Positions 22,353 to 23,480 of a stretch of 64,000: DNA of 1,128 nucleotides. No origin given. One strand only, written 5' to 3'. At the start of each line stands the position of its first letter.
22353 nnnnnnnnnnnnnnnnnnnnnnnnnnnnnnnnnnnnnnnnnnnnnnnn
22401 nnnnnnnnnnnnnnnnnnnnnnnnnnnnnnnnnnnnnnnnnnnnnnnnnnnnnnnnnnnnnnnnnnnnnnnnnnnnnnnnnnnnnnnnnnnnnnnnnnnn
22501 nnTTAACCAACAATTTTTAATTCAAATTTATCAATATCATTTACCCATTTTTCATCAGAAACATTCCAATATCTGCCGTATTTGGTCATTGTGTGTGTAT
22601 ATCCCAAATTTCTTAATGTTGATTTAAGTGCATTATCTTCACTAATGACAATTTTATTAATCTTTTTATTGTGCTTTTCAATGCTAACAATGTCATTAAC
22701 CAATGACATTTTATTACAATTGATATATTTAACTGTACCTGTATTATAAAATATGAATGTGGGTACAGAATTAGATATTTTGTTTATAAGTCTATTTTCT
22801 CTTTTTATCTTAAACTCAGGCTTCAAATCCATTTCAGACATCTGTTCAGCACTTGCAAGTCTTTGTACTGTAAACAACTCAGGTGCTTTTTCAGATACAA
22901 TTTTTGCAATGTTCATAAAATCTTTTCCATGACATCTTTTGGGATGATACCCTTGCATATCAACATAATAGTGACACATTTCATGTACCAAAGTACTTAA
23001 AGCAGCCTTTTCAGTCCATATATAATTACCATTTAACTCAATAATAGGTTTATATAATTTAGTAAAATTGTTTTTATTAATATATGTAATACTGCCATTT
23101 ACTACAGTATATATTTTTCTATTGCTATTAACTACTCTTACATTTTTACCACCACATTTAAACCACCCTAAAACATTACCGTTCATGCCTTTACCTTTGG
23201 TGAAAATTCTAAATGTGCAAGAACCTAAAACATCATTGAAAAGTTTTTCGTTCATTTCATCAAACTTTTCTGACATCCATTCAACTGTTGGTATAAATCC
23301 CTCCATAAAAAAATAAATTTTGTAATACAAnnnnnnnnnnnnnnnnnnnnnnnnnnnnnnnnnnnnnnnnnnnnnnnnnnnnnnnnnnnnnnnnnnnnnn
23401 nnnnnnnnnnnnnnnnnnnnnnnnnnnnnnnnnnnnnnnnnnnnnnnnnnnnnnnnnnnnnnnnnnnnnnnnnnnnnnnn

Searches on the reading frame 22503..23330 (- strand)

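Call 39: search_protein_families(library=pfam, proteins=[window:22503-23330:-], max_evalue=0.001)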
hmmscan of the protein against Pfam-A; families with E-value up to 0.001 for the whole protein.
window:22503-23330:- (275 aa): 1 family
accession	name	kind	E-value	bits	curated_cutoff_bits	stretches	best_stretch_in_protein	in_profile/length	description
PF10263.15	SprT-like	-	2.4e-08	34.2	25.6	1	96-149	45-99/108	SprT-like family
